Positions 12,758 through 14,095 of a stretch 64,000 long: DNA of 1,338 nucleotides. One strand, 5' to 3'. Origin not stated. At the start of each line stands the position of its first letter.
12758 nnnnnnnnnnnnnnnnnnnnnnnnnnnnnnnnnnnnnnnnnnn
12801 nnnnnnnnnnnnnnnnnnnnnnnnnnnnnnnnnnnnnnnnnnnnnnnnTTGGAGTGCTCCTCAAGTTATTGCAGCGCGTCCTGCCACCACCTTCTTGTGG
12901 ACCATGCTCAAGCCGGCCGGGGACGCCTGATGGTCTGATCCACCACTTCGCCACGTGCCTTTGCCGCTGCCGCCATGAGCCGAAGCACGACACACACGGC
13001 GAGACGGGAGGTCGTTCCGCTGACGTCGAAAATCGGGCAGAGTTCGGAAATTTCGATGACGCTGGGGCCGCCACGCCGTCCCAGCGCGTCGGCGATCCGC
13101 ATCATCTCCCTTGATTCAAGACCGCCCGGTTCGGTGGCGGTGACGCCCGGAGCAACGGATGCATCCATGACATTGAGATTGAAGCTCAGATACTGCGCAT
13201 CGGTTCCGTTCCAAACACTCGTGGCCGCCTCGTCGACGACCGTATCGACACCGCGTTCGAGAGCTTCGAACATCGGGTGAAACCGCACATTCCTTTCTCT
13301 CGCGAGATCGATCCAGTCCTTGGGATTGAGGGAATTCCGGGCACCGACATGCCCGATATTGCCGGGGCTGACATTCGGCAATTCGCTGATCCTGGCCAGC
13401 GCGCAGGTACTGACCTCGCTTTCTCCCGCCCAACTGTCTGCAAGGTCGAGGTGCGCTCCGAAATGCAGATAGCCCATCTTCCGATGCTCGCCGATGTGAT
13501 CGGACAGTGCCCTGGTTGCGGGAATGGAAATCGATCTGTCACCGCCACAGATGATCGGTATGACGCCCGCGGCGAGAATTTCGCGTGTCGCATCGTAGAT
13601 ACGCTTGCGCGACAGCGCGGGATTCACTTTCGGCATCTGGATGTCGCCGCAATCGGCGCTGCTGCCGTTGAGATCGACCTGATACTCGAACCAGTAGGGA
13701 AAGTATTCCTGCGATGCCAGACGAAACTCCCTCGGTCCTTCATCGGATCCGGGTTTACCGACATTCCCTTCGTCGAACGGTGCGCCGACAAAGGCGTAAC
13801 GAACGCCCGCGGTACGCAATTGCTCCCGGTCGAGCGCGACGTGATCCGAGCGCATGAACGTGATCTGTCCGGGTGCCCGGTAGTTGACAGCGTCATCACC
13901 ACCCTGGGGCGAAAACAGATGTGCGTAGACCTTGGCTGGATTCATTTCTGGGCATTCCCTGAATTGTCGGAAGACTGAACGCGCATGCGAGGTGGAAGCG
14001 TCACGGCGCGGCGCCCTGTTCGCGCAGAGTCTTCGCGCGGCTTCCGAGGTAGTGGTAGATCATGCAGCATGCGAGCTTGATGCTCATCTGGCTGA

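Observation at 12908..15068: Adjacent arginase-fold paralogs: one with all six metal ligands, one with four of six replaced (pseudo-enzyme partner)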

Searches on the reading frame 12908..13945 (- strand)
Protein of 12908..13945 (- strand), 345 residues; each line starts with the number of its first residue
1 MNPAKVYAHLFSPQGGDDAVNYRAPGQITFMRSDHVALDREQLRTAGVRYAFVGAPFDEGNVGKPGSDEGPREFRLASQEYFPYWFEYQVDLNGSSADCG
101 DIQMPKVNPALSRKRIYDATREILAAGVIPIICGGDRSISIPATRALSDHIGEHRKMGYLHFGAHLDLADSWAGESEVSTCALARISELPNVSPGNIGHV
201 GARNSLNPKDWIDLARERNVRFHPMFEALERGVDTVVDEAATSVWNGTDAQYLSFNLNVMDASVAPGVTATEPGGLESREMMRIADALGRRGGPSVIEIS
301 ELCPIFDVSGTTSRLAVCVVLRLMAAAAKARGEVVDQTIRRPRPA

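Call 3: search_protein_families(library=pfam, proteins=[window:12908-13945:-])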
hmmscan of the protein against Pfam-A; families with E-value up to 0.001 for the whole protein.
window:12908-13945:- (345 aa): 1 family
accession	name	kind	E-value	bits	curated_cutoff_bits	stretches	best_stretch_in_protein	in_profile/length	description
PF00491.26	Arginase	-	5.8e-57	193.7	22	1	50-324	3-278/280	Arginase family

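Call 4: search_solved_structures(query=window:12908-13945:-, show_alignments=3)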
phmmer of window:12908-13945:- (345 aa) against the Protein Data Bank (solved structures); distinct sequences matched with E-value up to 0.001: 64 (the best 60 are shown).
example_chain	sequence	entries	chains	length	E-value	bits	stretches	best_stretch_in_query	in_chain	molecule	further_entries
8ryi_C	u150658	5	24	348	5.1e-157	525.5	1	1-341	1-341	Arginase family protein | metformin hydrolase subunit B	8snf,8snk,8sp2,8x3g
8snf_D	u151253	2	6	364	2.4e-61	210.9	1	9-329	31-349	metformin hydrolase subunit A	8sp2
8snk_I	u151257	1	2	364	1.2e-60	208.6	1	9-329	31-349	metformin hydrolase subunit A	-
8x3g_A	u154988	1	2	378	1.4e-60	208.4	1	9-329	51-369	Agmatinase family protein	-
8ryi_B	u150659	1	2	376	2.7e-60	207.5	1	9-329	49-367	Agmatinase family protein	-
7esr_A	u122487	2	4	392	4.3e-40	141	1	28-326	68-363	Probable agmatinase 2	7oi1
9fek_A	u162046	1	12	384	4.4e-37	131.1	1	41-328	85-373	Putative agmatinase 2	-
3nip_A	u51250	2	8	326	3.3e-29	105.3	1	45-330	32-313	3-guanidinopropionase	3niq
3nio_A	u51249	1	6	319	8.5e-25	90.7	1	10-323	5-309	Guanidinobutyrase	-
3m1r_A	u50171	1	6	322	9.2e-21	77.5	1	51-324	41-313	Formimidoylglutamase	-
1gq6_A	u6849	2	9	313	1.8e-20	76.5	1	45-330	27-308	PROCLAVAMINATE AMIDINO HYDROLASE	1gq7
1wog_A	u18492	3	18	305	2.1e-20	76.3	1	50-322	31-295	agmatinase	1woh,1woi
3pzl_A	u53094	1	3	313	3e-19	72.5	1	48-327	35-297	Agmatine ureohydrolase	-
3lhl_A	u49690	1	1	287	2.4e-18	69.5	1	54-324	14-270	Putative agmatinase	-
7lol_A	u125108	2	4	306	4e-16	62.2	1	50-333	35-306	Agmatinase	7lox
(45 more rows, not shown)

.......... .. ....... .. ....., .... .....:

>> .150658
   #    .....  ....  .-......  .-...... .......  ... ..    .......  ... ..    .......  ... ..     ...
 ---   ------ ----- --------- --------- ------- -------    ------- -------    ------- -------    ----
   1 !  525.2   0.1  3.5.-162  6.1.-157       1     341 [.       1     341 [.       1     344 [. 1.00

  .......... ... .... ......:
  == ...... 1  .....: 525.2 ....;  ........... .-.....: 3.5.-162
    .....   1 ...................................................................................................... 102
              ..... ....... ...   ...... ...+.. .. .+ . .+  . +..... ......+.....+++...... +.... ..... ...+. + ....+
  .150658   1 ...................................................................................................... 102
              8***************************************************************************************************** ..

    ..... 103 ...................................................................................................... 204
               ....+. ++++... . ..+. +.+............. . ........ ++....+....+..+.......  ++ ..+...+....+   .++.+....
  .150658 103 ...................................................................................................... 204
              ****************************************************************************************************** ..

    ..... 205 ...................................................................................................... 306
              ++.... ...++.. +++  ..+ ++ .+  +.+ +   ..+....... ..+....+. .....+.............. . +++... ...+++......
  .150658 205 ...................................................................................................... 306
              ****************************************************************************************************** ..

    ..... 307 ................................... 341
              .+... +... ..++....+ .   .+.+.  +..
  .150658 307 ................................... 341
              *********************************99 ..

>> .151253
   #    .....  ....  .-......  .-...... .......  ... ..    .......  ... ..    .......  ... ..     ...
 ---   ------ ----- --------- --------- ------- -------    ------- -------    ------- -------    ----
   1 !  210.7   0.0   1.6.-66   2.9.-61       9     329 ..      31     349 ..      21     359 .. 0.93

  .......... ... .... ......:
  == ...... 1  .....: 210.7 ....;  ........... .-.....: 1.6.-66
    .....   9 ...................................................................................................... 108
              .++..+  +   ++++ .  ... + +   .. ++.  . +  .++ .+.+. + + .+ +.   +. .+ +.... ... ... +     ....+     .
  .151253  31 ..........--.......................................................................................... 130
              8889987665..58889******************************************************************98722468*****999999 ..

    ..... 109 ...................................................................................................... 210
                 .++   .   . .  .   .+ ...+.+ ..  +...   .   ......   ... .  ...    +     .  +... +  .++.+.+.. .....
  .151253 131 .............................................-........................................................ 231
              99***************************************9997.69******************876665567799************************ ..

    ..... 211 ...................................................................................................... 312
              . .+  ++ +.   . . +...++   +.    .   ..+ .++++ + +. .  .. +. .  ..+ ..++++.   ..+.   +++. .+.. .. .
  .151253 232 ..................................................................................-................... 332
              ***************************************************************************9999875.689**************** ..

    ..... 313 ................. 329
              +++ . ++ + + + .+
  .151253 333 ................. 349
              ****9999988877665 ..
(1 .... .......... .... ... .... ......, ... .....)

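Call 12: find_homologous_proteins(query=window:12908-13945:-, max_evalue=1e-30)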
Query window:12908-13945:- (345 aa): 322 proteins with E <= 1e-30 among 7227 candidates; the best 120 are listed.
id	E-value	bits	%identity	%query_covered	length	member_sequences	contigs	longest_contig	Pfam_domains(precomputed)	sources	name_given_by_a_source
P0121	8.9e-232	786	100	100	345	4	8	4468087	PF00491.27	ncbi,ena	-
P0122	1.2e-206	703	89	100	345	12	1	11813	PF00491.27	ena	-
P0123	1.1e-203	694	88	99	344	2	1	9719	PF00491.27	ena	-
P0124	4.9e-192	655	82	99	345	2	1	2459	PF00491.27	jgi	-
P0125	6.3e-192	655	82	99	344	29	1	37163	PF00491.27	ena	-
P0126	6.1e-191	652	82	99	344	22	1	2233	PF00491.27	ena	-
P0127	6.4e-191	652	81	99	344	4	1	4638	PF00491.27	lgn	-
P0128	2.0e-190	650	81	99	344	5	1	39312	PF00491.27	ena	-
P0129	5.2e-190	649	80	99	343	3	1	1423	PF00491.27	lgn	-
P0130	1.3e-189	648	81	99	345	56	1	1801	PF00491.27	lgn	-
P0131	4.4e-189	646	81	99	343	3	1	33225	PF00491.27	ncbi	-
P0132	7.1e-189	645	81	99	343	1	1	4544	PF00491.27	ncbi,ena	-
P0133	1.3e-187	641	81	99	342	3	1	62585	PF00491.27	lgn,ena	-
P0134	1.8e-187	640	81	99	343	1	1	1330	PF00491.27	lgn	-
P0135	3.6e-187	639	80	99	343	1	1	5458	PF00491.27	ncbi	-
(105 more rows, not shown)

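Call 13: find_encoding_contigs(protein=P0121, flank=10000, max_places=8)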
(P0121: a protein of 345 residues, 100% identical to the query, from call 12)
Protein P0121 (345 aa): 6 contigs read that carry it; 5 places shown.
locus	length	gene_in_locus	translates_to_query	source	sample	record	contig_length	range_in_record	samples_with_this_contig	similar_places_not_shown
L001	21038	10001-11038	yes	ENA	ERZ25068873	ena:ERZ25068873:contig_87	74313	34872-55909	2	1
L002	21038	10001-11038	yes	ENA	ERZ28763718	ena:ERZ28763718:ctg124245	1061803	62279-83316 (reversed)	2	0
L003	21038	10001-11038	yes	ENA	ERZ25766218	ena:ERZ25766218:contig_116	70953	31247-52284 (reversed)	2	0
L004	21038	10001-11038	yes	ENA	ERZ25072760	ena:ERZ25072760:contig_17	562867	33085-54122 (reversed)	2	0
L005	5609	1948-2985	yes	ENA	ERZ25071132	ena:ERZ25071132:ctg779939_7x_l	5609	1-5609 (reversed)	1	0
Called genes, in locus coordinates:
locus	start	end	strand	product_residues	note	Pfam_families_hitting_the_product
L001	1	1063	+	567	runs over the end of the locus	PF01257:2Fe-2S_thioredx, PF01512:Complex1_51K, PF10531:SLBB (weak), PF10589:NADH_4Fe-4S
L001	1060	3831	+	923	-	PF00111:Fer2 (weak), PF13510:Fer2_4, PF13183:Fer4_8 (weak), PF22117:Fer4_Nqo3, PF12838:Fer4_7, PF04879:Molybdop_Fe4S4, PF00384:Molybdopterin, PF01568:Molydop_binding, +4 more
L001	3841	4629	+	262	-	PF01209:Ubie_methyltran, PF13649:Methyltransf_25, PF13847:Methyltransf_31, PF08241:Methyltransf_11, PF08242:Methyltransf_12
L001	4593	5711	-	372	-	PF01266:DAO, PF07992:Pyr_redox_2 (faint)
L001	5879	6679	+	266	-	PF00528:BPD_transp_1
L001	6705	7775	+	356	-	PF13379:NMT1_2, PF09084:NMT1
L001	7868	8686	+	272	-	PF00005:ABC_tran, PF13304:AAA_21 (faint)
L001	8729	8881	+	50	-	-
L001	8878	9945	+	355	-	PF00491:Arginase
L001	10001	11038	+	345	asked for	PF00491:Arginase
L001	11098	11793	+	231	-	PF00547:Urease_gamma, PF00699:Urease_beta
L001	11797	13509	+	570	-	PF00449:Urease_alpha, PF07969:Amidohydro_3 (faint), PF01979:Amidohydro_1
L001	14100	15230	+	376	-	PF01547:SBP_bac_1, PF13416:SBP_bac_8, PF13343:SBP_bac_6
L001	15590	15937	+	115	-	PF02129:Peptidase_S15 (weak)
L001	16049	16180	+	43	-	-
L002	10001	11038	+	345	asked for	PF00491:Arginase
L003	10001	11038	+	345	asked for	PF00491:Arginase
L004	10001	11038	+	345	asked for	PF00491:Arginase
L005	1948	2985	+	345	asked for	PF00491:Arginase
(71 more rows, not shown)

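Call 24: find_related_loci(query=A1, collection=genome_contigs, flank=10000)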
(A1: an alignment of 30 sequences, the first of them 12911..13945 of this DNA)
Query A1 (345 aa) in genome_contigs; peptide patterns used: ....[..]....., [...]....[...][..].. (x = any residue, [..] = any of these).
149 stretches matched a pattern; 118 encode a relative of the query (tblastn E <= 1e-3); the best 80 are kept; 80 distinct loci.
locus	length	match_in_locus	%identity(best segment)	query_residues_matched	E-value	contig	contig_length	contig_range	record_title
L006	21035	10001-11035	90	1-345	0e+0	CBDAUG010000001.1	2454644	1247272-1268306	MAG: Alphaproteobacteria bacterium isolate 85bc8abf-2a0b-40a6-bf12-b11200afe27e genome assembly, contig: contig_1, whole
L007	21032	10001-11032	89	1-344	0e+0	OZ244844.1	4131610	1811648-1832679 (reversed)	MAG: Alphaproteobacteria bacterium isolate d5e27bab-34fd-41d3-b671-866094b33863 genome assembly, chromosome: 1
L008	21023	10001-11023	90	1-341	0e+0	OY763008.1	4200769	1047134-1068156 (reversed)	MAG: Alphaproteobacteria bacterium isolate c3f7fb18-987a-4481-a40f-6ef58412cdbb genome assembly, chromosome: 1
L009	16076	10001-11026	83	1-342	0e+0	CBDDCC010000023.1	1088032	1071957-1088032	MAG: Rhodospirillales bacterium isolate 49eb7ec8-7e6e-496e-ac33-4637e083baf7 genome assembly, contig: contig_23, whole g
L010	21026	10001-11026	82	1-342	0e+0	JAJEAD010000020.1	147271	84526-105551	MAG: Gammaproteobacteria bacterium isolate jk18x7bins.3 k141_635753, whole genome shotgun sequence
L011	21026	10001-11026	81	1-342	0e+0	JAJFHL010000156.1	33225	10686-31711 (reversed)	MAG: Hyphomicrobiales bacterium isolate OFTM207 OFTM207_155, whole genome shotgun sequence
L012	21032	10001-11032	80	1-344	0e+0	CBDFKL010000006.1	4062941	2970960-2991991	MAG: Alphaproteobacteria bacterium isolate 1368f247-a1ca-469e-8ff8-323441c52473 genome assembly, contig: contig_6, whole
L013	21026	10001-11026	80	1-342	0e+0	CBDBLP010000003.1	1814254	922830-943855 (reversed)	MAG: Alphaproteobacteria bacterium isolate 37c3e897-58c7-439f-9262-4bba990a831e genome assembly, contig: contig_3, whole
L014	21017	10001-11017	81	1-339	0e+0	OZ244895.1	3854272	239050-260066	MAG: Gammaproteobacteria bacterium isolate 2a8f59a4-eafa-43e2-be5e-6ec9451ba83a genome assembly, chromosome: 1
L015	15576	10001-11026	81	1-342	0e+0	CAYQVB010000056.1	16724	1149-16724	MAG TPA_asm: uncultured Ectothiorhodospiraceae bacterium isolate SRP338948_co1_143 genome assembly, contig: k141_35928,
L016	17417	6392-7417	80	1-342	0e+0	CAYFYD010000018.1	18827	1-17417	MAG TPA_asm: uncultured Ectothiorhodospiraceae bacterium isolate ERP110561_co1_72 genome assembly, contig: NODE_1831_len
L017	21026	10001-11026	79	1-342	0e+0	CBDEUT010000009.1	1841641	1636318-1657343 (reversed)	MAG: Alphaproteobacteria bacterium isolate fc402c75-b288-4e17-89ce-89b0a21d97e0 genome assembly, contig: contig_9, whole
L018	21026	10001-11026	79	1-342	0e+0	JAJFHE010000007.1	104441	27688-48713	MAG: Hyphomicrobiales bacterium isolate OFTM97 OFTM97_6, whole genome shotgun sequence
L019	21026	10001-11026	79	1-342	0e+0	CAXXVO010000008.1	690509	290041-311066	MAG: Alphaproteobacteria bacterium isolate b1e32fb5-33d9-4808-b364-4179d3f700a5 genome assembly, contig: contig_8, whole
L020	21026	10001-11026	76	1-342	0e+0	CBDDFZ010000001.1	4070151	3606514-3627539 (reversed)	MAG: Alphaproteobacteria bacterium isolate b6aa2659-7d1d-45a1-9f22-567302c98a9b genome assembly, contig: contig_1, whole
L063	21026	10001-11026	68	1-342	4e-165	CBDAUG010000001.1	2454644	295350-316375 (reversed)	MAG: Alphaproteobacteria bacterium isolate 85bc8abf-2a0b-40a6-bf12-b11200afe27e genome assembly, contig: contig_1, whole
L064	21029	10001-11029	66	1-342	5e-165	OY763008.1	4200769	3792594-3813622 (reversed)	MAG: Alphaproteobacteria bacterium isolate c3f7fb18-987a-4481-a40f-6ef58412cdbb genome assembly, chromosome: 1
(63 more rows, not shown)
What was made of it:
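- Tried and rejected: The closest GTDB species, at about 90% identity, are unclassified Alphaproteobacteria MAGs (call 24).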

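Call 50: search_protein_families(library=ncbifam, proteins=[window:12908-13945:-], max_evalue=0.00001)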
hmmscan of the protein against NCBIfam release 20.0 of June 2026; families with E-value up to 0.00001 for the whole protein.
window:12908-13945:- (345 aa): 4 families
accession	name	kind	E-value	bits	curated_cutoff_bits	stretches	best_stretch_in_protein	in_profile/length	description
TIGR01227.1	hutG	equivalog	1.5e-32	113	229.15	1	50-323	37-305/307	formimidoylglutamase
TIGR01230.1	agmatinase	equivalog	3.3e-31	108.9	174.3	1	51-325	16-274/275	agmatinase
NF002564.0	PRK02190.1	subfamily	7.4e-30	104.2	302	1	26-330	17-304/307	agmatinase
TIGR01229.1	rocF_arginase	equivalog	3.5e-19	69.3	227.6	1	53-319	3-288/300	arginase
